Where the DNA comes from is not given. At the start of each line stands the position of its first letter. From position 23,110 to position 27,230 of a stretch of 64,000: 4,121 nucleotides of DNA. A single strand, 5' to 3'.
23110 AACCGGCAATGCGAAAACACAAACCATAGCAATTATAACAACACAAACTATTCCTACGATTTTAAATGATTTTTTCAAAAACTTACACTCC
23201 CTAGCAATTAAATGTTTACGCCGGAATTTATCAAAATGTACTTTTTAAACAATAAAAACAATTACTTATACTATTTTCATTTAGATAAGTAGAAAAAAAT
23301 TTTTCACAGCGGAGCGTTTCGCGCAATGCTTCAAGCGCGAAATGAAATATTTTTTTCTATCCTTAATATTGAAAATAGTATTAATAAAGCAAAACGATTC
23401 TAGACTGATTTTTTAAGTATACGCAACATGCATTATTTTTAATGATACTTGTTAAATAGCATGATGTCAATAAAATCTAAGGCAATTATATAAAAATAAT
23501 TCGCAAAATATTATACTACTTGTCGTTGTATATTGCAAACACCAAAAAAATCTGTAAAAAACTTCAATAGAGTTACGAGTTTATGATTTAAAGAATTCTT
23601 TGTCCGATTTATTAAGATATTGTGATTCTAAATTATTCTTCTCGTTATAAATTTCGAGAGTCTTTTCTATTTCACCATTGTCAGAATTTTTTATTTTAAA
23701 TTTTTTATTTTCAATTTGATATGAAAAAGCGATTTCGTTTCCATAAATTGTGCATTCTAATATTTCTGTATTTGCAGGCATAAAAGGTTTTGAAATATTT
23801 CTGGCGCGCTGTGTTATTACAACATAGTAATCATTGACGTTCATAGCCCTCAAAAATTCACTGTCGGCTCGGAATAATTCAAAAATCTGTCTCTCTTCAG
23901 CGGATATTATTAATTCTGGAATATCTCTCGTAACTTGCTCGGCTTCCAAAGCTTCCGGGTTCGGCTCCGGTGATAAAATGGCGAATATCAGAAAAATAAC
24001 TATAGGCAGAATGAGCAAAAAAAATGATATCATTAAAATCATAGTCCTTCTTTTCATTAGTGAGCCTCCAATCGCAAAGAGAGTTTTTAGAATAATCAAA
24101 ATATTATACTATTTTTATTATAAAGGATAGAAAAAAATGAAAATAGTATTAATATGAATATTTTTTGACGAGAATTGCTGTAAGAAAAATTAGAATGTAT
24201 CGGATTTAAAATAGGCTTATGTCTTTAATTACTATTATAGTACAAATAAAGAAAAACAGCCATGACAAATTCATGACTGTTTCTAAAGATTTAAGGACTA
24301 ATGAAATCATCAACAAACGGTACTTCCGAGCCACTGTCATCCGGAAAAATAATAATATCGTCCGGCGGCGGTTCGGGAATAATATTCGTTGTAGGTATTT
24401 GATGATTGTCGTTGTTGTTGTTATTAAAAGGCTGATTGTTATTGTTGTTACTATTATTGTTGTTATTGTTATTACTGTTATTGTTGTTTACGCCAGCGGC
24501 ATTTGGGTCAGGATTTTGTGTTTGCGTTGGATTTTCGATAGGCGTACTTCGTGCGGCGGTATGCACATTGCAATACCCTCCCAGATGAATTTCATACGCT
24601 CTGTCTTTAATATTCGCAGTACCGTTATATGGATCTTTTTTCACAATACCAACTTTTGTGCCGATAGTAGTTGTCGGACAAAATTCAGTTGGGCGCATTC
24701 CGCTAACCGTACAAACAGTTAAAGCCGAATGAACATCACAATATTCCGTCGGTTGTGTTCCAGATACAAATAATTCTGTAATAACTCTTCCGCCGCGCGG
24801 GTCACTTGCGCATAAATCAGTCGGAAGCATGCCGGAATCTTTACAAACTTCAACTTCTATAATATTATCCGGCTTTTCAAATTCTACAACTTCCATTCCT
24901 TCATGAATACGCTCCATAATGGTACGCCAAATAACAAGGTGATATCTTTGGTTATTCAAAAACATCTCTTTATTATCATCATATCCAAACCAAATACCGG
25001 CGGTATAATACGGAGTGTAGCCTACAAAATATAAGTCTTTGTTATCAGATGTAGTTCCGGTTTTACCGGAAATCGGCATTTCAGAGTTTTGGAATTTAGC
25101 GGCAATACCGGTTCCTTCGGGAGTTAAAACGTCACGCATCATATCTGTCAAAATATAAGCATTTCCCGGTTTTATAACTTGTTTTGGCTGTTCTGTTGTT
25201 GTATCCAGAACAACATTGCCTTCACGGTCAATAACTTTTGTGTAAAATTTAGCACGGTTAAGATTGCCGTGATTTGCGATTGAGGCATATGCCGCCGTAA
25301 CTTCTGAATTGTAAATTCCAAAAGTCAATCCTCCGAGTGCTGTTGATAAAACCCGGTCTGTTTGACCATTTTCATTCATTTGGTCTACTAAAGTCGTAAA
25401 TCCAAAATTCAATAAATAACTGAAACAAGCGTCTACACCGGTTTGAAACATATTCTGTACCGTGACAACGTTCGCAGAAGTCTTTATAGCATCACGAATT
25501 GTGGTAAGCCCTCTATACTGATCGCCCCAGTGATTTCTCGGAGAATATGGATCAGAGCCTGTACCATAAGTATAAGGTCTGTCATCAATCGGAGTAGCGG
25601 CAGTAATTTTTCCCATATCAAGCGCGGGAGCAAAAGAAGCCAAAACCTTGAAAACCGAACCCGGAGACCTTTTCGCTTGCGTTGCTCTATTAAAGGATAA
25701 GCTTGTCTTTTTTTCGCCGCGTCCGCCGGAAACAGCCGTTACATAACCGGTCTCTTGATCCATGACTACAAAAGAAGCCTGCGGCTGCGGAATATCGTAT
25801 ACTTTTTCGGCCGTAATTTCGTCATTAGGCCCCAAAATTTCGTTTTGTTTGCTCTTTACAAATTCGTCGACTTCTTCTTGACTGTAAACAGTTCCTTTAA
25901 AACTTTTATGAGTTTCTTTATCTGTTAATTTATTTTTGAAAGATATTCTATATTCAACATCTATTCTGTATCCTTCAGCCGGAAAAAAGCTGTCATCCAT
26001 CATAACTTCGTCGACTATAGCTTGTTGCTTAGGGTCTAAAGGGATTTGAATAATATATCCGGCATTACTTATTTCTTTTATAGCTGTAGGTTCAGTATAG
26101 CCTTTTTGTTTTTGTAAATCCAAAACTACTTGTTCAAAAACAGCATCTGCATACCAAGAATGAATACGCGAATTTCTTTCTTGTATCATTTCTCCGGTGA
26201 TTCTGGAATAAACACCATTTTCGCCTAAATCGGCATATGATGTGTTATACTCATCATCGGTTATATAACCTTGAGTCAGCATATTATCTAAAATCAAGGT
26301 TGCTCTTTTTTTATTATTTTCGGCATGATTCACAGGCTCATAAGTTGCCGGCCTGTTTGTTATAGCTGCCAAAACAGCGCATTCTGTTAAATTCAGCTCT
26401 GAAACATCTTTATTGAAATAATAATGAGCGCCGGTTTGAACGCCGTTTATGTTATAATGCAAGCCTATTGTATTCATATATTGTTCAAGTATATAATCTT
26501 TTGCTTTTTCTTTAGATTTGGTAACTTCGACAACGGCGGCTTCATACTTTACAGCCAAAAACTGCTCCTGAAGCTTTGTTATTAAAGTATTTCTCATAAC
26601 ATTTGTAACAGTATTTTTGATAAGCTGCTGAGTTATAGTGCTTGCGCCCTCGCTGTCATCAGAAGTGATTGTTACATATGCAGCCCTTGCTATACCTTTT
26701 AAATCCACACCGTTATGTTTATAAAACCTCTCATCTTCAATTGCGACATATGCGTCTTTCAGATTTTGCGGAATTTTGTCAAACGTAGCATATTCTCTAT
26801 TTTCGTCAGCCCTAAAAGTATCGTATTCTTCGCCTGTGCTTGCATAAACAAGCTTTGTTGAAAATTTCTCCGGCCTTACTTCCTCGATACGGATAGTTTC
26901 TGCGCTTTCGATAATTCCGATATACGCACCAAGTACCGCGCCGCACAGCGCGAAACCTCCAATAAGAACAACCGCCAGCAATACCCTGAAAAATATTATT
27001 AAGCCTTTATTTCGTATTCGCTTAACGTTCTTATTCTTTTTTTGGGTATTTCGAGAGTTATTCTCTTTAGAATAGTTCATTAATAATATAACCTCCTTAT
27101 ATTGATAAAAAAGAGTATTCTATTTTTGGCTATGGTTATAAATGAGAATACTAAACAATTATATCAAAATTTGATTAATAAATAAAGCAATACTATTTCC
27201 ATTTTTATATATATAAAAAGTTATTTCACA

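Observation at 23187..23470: Family-1 elements sit in 5' leaders in a fixed orientation, two of them downstream of readable promoters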

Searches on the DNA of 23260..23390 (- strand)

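Call 35: search_dna_similar(query=window:23260-23390:-, collection=plasmids, mode=distant, max_evalue=1)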
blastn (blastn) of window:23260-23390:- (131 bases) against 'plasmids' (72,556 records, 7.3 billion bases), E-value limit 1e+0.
Records with a match: 2; places in all: 2; records where one place covers at least 80% of the query: 0.
Best place of each record, by identity: 95-99% 2.
By first word of the organism name: Geobacillus 2.
By predicted mobility (MOB-suite, as given by PLSDB): conjugative 2.
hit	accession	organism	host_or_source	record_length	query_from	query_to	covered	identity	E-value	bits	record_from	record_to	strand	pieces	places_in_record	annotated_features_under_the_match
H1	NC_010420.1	Geobacillus stearothermophilus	geothermal site near the Baltic Sea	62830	15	39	19%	96.0%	3e-1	42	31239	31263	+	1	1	none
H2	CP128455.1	Geobacillus stearothermophilus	whole genome,Mungang Hot spring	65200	15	39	19%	96.0%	3e-1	42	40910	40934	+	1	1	none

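Call 36: search_dna_similar(query=window:23260-23390:-, collection=phages, mode=distant, max_evalue=1)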
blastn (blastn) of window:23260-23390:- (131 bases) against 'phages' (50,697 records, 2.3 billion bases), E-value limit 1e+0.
Records with a match: 29; places in all: 29; records where one place covers at least 80% of the query: 0.
Best place of each record, by identity: >=99% 1; 95-99% 25; 90-95% 1; 80-90% 2.
By first word of the organism name: Enterococcus 18; Clostridium 6; Streptococcus 2; phage 1; Klebsiella 1; Salicola 1.
By host as written in the record: Enterococcus faecalis 7; - 4; Enterococcus sp. 2; Clostridium tetani ATCC 453 2; Clostridium tetani ATCC 19406 2; Clostridium tetani C2 2; Streptococcus salivarius NU10 1; Streptococcus salivarius YU10 1; and 8 more.
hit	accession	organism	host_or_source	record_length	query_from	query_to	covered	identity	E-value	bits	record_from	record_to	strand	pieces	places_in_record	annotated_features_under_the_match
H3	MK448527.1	Streptococcus satellite phage Javan540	Streptococcus salivarius NU10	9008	92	123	24%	87.5%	1e-1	41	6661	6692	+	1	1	none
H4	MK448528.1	Streptococcus satellite phage Javan541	Streptococcus salivarius YU10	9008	92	123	24%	87.5%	1e-1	41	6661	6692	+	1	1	none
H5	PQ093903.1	Enterococcus phage A155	Enterococcus faecalis V583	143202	8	32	19%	96.2%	4e-1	40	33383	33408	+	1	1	hypothetical protein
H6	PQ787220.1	phage ENP2309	sewage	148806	8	32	19%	96.2%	4e-1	40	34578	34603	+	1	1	hypothetical protein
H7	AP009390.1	Enterococcus phage EF24C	Enterococcus faecalis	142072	8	32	19%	96.2%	4e-1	40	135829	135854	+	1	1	hypothetical protein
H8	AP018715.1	Enterococcus phage phiM1EF22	-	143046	8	32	19%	96.2%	4e-1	40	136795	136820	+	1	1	hypothetical protein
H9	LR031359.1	Enterococcus phage 156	-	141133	8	32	19%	96.2%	4e-1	40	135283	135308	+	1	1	Phage protein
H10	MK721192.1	Enterococcus phage vB_EfaM_Ef2.3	Enterococcus faecalis strain AH2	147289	8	32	19%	96.2%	4e-1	40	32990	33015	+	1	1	hypothetical protein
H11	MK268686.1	Enterococcus phage vB_EfaH_EF1TV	Enterococcus faecalis 1/1112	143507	8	32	19%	96.2%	4e-1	40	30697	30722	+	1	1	putative AAA superfamily ATPase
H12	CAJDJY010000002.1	Enterococcus phage 156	Cheese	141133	8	32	19%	96.2%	4e-1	40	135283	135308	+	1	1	Phage protein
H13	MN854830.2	Enterococcus phage PBEF129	Enterococcus faecalis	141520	8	32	19%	96.2%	4e-1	40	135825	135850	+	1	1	hypothetical protein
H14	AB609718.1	Enterococcus phage phiEF24C-P2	Enterococcus faecalis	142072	8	32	19%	96.2%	4e-1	40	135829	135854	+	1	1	none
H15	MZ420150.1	Enterococcus phage vB_EfaM_LG1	Enterococcus faecalis ef118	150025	8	32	19%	96.2%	4e-1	40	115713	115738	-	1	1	record has no annotation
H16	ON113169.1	Enterococcus phage vB_OCPT_Bob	Enterococcus sp.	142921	8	32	19%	96.2%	4e-1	40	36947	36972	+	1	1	hypothetical protein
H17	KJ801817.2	Enterococcus phage ECP3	Enterococcus faecalis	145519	8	32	19%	96.2%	4e-1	40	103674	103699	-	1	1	hypothetical protein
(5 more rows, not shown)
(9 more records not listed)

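Call 60: build_rna_model(alignment_id=A2)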
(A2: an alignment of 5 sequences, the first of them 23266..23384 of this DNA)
Model R1 built from alignment A2 (5 sequences, 122 columns); structure: RNAalifold consensus.
model positions 120; base pairs 36; branch points 0; effective number of sequences 1.05; information 0.591 bits per position. Calibrated on 0.2 Mb of random sequence (short: E-values are rough).
structure used (alignment columns):
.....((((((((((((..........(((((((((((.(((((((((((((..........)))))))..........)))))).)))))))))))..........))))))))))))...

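Call 61: search_with_rna_model(model_id=R1, source=window, filters=off, max_evalue=10)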
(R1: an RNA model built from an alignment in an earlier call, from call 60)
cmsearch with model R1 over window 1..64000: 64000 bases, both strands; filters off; matches with E-value up to 10: 53.
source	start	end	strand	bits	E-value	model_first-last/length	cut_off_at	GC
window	28877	28996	+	145.7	1.9e-30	1-120/120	no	0.27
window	23265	23384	-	144.9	3e-30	1-120/120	no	0.28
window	57762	57881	-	142.4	1.1e-29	1-120/120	no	0.29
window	49310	49427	-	131.1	4.4e-27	1-120/120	no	0.28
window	27187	27304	-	113.7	4e-23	1-120/120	no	0.3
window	28877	28996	-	63.1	1.6e-11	1-120/120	no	0.27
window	23265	23384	+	62.9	1.7e-11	1-120/120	no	0.28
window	57762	57881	+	60.5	6.1e-11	1-120/120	no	0.29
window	27187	27304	+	54.3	1.6e-09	1-120/120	no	0.3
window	49310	49427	+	53.5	2.4e-09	1-120/120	no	0.28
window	24103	24152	+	30.6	0.00042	1-120/120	no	0.12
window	20830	20865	+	29.5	0.00076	1-120/120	no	0.14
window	20830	20865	-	27.9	0.0017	1-120/120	no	0.14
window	63469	63557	-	22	0.038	1-120/120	no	0.43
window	13049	13103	-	19.9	0.12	1-120/120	no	0.24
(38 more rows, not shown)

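Call 63: search_with_rna_model(model_id=R1, sources=[L001, L002, L003, L004, L005, L006, L007, L114, L115, L117, L094, L085, L088, L089, L091, L098, L105, L108, L110, L093, L097, L104, L109, L113, L083, L086], max_evalue=1)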
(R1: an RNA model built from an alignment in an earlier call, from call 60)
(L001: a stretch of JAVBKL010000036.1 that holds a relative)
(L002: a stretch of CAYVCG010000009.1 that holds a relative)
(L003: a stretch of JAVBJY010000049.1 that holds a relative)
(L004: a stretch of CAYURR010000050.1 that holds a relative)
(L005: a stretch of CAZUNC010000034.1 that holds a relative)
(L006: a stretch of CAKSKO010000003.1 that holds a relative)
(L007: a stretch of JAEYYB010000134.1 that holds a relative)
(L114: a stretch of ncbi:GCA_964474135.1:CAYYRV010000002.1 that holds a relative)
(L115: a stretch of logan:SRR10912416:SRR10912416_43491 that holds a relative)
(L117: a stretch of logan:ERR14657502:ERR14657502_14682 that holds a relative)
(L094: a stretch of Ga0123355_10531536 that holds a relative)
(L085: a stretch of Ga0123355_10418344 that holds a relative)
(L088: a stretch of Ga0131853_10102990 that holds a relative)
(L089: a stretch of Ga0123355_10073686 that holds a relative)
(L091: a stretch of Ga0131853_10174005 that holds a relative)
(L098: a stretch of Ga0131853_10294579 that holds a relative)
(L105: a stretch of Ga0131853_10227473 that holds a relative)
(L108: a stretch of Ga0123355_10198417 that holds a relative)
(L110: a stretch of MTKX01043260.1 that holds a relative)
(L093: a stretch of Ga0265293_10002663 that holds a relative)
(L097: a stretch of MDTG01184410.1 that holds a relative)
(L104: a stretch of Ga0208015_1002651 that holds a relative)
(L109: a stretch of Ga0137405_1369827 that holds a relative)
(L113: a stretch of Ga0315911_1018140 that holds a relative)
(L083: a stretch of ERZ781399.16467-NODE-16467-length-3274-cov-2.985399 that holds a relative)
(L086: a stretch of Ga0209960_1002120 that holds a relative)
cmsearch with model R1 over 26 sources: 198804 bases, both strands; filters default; matches with E-value up to 1: 27.
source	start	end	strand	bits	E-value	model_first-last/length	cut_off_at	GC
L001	9769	9886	-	82.3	2e-15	1-120/120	no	0.32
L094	1010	1117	-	57.5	9.3e-10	1-120/120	no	0.3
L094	1010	1117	+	44.5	8.7e-07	1-120/120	no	0.3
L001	9769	9886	+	41.9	3.5e-06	1-120/120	no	0.32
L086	4279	4411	-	35.6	9.6e-05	1-120/120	no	0.38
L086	4279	4411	+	33.8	0.00024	1-120/120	no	0.38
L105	413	547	-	33.1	0.00034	1-120/120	no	0.35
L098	65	176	-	29.5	0.0024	1-120/120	no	0.3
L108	594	704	-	28.7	0.0036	1-120/120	no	0.33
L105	413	547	+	28.4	0.0041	1-120/120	no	0.35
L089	4256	4389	-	27.6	0.0064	1-120/120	no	0.37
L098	65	176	+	27.6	0.0065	1-120/120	no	0.3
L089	4256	4389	+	27.1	0.0081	1-120/120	no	0.37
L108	594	704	+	27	0.0086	1-120/120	no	0.33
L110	1570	1678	-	26.2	0.013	1-120/120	no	0.38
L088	3961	4095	+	26.2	0.014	1-120/120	no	0.38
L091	2273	2407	-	23.8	0.046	1-120/120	no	0.4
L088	3961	4095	-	23.5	0.055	1-120/120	no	0.38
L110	1570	1678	+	22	0.12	1-120/120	no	0.38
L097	1871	1991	-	21.8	0.13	1-120/120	no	0.33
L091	2273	2407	+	21.4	0.17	1-120/120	no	0.4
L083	2642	2776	+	20.7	0.24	1-120/120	no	0.35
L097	1871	1991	+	18.9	0.63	1-120/120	no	0.33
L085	1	132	-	18.4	0.81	1-120/120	no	0.37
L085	1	132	+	18.4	0.81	4-120/120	5'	0.37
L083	2642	2776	-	18.2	0.9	1-120/120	no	0.35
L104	22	135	-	18.2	0.92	1-120/120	no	0.28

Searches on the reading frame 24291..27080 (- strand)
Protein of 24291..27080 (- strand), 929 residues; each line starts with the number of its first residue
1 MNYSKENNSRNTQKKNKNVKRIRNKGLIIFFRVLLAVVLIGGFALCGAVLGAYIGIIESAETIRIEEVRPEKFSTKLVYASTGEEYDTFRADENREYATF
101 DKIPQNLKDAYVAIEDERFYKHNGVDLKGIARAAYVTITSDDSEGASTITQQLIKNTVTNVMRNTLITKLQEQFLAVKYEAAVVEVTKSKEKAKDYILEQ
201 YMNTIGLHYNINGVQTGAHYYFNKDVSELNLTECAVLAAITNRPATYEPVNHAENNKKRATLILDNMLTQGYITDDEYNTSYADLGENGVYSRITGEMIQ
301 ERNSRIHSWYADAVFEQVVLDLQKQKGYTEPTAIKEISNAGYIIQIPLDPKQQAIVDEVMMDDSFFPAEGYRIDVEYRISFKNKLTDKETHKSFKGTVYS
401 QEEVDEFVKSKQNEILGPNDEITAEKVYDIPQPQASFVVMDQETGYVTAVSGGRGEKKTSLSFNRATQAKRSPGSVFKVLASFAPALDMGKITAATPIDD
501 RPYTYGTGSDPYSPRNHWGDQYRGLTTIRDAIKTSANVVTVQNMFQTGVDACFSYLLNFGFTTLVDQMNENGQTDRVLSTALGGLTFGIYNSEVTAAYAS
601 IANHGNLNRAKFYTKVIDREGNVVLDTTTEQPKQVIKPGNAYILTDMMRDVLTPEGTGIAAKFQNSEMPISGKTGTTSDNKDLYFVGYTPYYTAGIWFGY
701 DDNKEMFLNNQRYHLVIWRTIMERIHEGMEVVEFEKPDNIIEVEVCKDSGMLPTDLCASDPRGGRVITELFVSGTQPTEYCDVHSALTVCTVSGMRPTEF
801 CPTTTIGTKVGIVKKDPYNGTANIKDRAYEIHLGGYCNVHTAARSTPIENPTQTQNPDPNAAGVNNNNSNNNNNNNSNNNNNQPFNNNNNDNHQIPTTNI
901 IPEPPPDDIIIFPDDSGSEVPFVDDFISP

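Call 10: search_protein_families(library=pfam, proteins=[window:24291-27080:-])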
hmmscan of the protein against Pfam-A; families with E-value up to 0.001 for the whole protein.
window:24291-27080:- (929 aa): 2 families
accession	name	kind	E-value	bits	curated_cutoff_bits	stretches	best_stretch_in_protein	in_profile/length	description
PF00912.28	Transgly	-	1.1e-53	181.8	27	1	84-267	3-177/178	Transglycosylase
PF00905.27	Transpeptidase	-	8.1e-34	117.6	22.1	1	436-691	2-267/299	Penicillin binding protein transpeptidase domain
